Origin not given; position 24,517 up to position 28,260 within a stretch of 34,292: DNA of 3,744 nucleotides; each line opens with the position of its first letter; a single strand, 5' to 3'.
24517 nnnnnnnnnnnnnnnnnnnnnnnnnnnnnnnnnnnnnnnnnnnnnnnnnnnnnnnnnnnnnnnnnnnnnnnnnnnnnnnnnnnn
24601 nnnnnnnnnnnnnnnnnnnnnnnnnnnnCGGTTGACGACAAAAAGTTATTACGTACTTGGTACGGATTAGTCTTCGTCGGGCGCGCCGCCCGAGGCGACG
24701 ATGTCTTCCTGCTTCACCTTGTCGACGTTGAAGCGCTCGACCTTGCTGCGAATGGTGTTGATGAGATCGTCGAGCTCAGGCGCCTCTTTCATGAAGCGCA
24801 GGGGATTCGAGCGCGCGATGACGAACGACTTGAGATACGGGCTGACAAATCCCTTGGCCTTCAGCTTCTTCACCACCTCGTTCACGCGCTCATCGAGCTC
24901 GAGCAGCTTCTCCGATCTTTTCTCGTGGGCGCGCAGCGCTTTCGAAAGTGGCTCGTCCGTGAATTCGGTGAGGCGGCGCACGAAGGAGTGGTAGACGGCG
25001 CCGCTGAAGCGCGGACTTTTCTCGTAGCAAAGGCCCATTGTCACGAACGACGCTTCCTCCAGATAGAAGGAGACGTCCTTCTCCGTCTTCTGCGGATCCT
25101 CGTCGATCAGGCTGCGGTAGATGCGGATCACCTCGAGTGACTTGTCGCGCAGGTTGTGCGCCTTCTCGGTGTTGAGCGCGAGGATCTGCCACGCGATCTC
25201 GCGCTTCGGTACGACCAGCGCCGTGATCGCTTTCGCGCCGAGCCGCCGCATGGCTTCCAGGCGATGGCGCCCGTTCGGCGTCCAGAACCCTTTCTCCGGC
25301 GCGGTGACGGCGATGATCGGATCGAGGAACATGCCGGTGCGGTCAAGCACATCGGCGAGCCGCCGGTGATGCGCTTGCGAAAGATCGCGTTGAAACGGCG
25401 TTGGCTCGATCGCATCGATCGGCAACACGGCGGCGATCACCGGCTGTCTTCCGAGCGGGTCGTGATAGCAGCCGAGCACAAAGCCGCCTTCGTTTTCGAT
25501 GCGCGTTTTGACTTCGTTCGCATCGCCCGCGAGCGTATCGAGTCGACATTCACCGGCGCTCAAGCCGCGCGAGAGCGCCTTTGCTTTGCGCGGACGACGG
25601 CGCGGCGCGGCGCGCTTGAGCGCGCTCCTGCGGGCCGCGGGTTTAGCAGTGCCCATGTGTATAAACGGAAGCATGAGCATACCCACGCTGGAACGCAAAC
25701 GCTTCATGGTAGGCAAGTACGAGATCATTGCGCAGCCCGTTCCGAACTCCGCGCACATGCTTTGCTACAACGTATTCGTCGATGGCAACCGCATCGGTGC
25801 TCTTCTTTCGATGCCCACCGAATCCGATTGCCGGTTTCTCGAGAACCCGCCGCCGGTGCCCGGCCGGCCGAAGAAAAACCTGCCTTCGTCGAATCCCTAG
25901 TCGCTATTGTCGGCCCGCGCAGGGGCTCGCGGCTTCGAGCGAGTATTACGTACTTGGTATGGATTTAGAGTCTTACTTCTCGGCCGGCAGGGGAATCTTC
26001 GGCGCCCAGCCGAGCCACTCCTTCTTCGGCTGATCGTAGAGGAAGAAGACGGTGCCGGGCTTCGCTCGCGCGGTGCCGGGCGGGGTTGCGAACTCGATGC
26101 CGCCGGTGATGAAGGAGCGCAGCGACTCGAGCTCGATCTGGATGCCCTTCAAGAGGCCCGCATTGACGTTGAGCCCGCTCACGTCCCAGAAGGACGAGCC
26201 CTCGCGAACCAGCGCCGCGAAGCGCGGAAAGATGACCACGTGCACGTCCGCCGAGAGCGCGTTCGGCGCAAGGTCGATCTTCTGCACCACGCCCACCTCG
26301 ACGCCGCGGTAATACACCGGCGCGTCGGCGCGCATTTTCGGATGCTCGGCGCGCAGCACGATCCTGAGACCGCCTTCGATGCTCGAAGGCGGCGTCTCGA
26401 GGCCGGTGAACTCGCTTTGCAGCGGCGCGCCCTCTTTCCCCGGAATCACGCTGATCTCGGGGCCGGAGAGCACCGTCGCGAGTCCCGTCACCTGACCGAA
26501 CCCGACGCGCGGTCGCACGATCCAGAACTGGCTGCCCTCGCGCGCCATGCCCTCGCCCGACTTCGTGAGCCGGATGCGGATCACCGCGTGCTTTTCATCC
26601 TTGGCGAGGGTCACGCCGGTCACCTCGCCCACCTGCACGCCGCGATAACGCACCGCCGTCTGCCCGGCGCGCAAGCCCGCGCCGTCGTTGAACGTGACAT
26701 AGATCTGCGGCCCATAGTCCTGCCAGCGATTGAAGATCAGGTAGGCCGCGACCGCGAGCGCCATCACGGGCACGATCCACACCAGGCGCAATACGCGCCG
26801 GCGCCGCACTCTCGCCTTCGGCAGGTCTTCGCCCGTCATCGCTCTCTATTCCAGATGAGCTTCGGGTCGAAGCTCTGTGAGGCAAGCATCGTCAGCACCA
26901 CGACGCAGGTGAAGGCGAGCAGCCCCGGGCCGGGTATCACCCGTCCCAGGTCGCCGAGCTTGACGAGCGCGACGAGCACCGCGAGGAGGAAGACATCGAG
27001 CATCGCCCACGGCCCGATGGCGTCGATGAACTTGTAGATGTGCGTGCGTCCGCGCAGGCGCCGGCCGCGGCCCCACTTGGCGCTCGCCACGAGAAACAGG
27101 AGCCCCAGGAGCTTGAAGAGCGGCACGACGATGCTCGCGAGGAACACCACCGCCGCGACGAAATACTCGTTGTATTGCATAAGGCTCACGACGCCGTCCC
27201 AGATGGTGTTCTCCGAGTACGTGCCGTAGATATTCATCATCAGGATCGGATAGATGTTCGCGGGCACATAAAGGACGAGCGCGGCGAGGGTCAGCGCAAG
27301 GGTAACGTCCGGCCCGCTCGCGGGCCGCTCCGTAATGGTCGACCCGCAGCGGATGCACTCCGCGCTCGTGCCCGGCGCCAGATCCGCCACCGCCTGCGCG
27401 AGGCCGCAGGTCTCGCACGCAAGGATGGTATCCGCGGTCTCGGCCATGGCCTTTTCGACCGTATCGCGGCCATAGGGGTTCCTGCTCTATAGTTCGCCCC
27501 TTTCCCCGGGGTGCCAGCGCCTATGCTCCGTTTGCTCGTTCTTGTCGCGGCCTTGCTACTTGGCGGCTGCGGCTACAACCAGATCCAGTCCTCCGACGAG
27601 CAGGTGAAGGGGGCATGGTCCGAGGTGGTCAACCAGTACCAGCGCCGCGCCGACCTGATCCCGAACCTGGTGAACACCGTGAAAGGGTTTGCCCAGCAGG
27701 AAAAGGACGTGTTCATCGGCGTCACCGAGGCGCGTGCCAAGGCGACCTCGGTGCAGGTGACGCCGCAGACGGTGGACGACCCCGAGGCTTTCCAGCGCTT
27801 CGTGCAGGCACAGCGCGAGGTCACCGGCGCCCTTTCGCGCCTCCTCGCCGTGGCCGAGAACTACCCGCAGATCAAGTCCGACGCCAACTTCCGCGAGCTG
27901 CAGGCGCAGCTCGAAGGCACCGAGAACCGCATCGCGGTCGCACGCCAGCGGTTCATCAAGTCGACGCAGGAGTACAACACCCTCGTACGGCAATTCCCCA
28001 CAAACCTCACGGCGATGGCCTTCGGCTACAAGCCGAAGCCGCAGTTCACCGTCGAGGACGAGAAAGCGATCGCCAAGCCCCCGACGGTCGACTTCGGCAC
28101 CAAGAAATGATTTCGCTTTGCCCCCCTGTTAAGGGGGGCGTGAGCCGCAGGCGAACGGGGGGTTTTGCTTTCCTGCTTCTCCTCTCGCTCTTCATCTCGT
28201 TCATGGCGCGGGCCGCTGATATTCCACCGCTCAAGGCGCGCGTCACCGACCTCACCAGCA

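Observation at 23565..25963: Nested inverted REP pairs enclose the RAYT plus cargo genes: a REP-bounded accessory cassette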

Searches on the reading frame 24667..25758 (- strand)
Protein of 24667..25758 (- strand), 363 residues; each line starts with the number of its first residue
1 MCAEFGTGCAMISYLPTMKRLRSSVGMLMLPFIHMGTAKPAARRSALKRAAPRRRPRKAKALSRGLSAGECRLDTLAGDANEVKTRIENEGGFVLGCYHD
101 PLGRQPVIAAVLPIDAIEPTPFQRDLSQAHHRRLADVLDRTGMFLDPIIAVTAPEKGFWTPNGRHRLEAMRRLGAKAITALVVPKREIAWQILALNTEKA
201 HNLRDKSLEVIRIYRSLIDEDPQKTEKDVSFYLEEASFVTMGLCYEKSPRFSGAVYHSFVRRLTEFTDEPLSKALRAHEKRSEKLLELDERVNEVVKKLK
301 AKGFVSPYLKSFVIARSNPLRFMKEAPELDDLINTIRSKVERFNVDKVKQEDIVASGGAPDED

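Call 6: search_protein_families(library=pfam, proteins=[window:24667-25758:-], max_evalue=0.01)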
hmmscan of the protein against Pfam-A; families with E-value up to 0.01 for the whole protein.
window:24667-25758:- (363 aa): 0 families

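Call 7: search_protein_families(library=ncbifam, proteins=[window:24667-25758:-], max_evalue=0.01)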
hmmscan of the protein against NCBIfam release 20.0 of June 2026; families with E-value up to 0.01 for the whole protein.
window:24667-25758:- (363 aa): 2 families
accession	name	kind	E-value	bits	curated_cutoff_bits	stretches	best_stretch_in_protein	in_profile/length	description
TIGR04285.1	nucleoid_noc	exception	0.0028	17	315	1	112-195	5-88/255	nucleoid occlusion protein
NF053625.1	SerKinSerKArch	equivalog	0.0033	16.6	380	1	124-242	28-146/244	ADP-dependent L-serine kinase SerK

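Call 9: find_encoding_contigs(protein=window:24670-25656:-, flank=10000, max_places=10)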
Protein window:24670-25656:- (329 aa): no gene with exactly this product is on record in the collection.

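Call 17: find_related_loci(query=window:24670-25656:-, collection=metagenome_contigs, flank=6000)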
Query window:24670-25656:- (329 aa) in metagenome_contigs; peptide patterns used: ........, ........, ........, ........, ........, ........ (x = any residue, [..] = any of these).
576 stretches matched a pattern; 204 encode a relative of the query (tblastn E <= 1e-3); the best 80 are kept; 80 distinct loci.
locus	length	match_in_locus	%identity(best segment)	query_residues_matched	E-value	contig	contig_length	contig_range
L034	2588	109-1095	93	1-329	0e+0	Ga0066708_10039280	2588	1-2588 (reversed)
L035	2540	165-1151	92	1-329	0e+0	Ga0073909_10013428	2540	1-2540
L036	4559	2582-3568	91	1-329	0e+0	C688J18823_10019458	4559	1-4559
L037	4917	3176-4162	88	1-329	0e+0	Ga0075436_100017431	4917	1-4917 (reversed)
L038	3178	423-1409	88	1-329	0e+0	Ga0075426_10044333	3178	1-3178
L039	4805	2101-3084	85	1-329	0e+0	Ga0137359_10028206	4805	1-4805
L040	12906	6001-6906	89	28-329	0e+0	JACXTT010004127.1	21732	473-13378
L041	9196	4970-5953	86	1-329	0e+0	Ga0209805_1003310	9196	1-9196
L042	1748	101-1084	87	1-329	0e+0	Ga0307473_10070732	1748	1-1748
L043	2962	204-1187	87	1-329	0e+0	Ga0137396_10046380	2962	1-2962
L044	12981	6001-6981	87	1-328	0e+0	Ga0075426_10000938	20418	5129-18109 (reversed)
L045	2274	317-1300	86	1-329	0e+0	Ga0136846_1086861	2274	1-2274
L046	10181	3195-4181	86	1-329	0e+0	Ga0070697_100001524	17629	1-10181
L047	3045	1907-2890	87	1-329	0e+0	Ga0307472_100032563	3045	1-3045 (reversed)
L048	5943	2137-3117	86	1-328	0e+0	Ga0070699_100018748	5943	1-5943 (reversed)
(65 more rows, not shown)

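Call 18: find_homologous_proteins(query=window:24670-25656:-)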
Query window:24670-25656:- (329 aa): 8000 proteins with E <= 0.001 among 8000 candidates; the best 120 are listed.
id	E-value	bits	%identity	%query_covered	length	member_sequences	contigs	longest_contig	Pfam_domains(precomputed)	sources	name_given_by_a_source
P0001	2.7e-198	676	92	100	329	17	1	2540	-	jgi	-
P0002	7.4e-198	674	92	100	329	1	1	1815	-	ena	-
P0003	8.7e-198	674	92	100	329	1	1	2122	-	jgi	jgi:ParB family transcriptional regulator, chromosome partitioning protein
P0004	1.3e-197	674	91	100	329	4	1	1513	-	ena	-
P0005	3.1e-197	672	92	100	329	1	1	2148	-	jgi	jgi:ParB family transcriptional regulator, chromosome partitioning protein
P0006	6.9e-196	668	91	100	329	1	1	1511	-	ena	-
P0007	3.4e-195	666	90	100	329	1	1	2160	PF02195.27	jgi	jgi:ParB family transcriptional regulator, chromosome partitioning protein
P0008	4.2e-195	665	91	100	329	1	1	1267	-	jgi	-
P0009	1.4e-190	650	88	100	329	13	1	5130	-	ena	-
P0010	1.9e-190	650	88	100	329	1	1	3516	-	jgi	-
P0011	7.1e-189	645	88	100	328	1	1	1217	-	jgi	jgi:ParB family transcriptional regulator, chromosome partitioning protein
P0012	1.8e-188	643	88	100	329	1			-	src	-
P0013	3.2e-188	643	87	100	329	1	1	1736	-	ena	-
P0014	2.4e-187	640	87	100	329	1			PF02195.27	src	-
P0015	8.8e-187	638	89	92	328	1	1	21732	-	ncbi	-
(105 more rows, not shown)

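Call 33: search_protein_families(library=pfam, proteins=[window:24670-25656:-], max_evalue=10)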
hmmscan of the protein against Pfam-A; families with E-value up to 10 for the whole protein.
window:24670-25656:- (329 aa): 2 families
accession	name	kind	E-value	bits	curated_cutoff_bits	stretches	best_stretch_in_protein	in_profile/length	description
PF02195.25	ParB_N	-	0.045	14.2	26.3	1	78-150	6-79/95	ParB N-terminal domain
PF21120.3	MCM_WH_arc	-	0.2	12.1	26.1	1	255-271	38-54/63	Archaeal MCM, winged-helix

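Call 64: predict_structure(alignment_id=A3)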
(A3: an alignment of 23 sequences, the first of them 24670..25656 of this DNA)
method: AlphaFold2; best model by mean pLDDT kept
length: 329 residues; sequences in the alignment: 23
mean_pLDDT: 59.4   pTM: 0.44
mean pLDDT of the five models: 59.4, 54.2, 49.8, 47.7, 47.5
residues with pLDDT >= 90: 1; 70-90: 119; 50-70: 86; < 50: 123
segments of 3 or more residues with pLDDT < 50: 1-35, 88-111, 163-173, 195-225, 227-237, 322-329
pLDDT, mean of each block of 10 residues (from residue 1): 34 32 28 48 75 86 66 79 66 45 46 69 70 69 79 66 45 52 58 47 32 36 46 47 64 80 86 72 67 72 85 75 35
secondary structure, 60 per line:
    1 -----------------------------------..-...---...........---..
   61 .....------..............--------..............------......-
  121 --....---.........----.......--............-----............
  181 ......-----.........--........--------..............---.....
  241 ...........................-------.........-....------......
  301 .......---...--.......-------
elements in order: H45-55 E59-65 E72-79 E83-85 H94-107 E114-119 E123-126 H130-138 E143-149 H152-163 H169-186 H192-200 H203-210 H219-232 H236-267 H275-283 H285-288 H295-307 H316-322

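Call 69: search_protein_families(library=padloc, proteins=[window:24670-25656:-], max_evalue=0.01)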
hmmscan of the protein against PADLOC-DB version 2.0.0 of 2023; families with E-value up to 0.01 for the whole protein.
window:24670-25656:- (329 aa): 0 families

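Call 70: search_protein_families(library=phrogs, proteins=[window:24670-25656:-], max_evalue=0.01)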
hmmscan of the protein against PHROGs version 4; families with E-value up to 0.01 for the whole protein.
window:24670-25656:- (329 aa): 3 families
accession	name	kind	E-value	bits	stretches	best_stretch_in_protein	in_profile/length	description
phrog_3264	-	DNA, RNA and nucleotide metabolism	3.6e-05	24.5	1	78-150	52-123/337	ParB-like partition protein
phrog_1033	-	DNA, RNA and nucleotide metabolism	0.00077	20.3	1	88-193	47-156/334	ParB-like partition protein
phrog_3951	-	unknown function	0.0098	16.4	0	78-173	21-120/301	-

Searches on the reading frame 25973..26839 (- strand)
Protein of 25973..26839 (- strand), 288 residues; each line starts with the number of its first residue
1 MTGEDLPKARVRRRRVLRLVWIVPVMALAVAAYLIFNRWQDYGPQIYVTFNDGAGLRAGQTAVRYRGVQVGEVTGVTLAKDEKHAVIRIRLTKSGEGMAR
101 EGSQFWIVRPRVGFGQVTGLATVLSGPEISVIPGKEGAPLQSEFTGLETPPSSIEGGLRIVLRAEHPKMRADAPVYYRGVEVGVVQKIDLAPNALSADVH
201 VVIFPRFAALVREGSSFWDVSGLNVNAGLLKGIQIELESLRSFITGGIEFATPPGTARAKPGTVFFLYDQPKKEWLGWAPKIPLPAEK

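Call 6: search_protein_families(library=pfam, proteins=[window:25973-26839:-], max_evalue=0.01)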
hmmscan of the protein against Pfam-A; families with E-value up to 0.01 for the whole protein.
window:25973-26839:- (288 aa): 1 family
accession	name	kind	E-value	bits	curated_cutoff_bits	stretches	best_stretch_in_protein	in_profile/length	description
PF02470.25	MlaD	-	8.3e-25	87.3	25.1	2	43-105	2-63/81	MlaD protein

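Call 7: search_protein_families(library=ncbifam, proteins=[window:25973-26839:-], max_evalue=0.01)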
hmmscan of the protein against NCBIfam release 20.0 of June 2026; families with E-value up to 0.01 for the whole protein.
window:25973-26839:- (288 aa): 4 families
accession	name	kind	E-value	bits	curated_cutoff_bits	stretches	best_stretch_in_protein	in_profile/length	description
NF008070.2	PRK10807.1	equivalog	1.6e-63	215.3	525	1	9-271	1-268/542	intermembrane transport protein PqiB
TIGR00996.1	Mtu_fam_mce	paralog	6.1e-13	48.6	140.5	1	22-93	6-79/291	MCE family protein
TIGR04430.1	OM_asym_MlaD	equivalog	1.6e-11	44.2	135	2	20-94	17-88/146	outer membrane lipid asymmetry maintenance protein MlaD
NF010532.0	PRK13922.9-3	equivalog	0.0073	15.4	243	0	59-92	215-248/280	rod shape-determining protein MreC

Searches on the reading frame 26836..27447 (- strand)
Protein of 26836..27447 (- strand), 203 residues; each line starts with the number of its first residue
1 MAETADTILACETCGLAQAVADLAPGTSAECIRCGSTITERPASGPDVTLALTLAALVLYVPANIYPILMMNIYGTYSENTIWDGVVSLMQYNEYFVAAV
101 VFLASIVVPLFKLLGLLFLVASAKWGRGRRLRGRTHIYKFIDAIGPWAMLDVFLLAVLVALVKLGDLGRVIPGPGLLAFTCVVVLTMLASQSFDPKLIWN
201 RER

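Call 6: search_protein_families(library=pfam, proteins=[window:26836-27447:-], max_evalue=0.01)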
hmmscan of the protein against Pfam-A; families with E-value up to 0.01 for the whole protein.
window:26836-27447:- (203 aa): 1 family
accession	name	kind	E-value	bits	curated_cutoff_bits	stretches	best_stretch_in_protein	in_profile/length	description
PF04403.18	PqiA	-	4.8e-55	186.2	23.8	1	49-201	4-154/156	Paraquat-inducible protein A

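Call 7: search_protein_families(library=ncbifam, proteins=[window:26836-27447:-], max_evalue=0.01)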
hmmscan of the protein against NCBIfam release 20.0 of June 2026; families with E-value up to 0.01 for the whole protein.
window:26836-27447:- (203 aa): 2 families
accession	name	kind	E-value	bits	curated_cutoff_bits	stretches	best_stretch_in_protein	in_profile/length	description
TIGR00155.1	pqiA_fam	subfamily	2.1e-47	162.1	260.35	1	8-201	215-403/403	PqiA/YebS family transporter subunit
NF011683.0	PRK15103.1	equivalog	7.2e-45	153.8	562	1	48-202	255-409/421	membrane integrity-associated transporter subunit PqiA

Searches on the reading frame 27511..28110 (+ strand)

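Call 6: search_protein_families(library=pfam, proteins=[window:27511-28110:+], max_evalue=0.01)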
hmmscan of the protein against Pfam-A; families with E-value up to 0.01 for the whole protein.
window:27511-28110:+ (199 aa): 1 family
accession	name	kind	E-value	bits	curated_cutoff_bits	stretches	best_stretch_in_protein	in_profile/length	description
PF04011.17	LemA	-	1.2e-55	187.8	26.2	1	35-195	1-149/149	LemA family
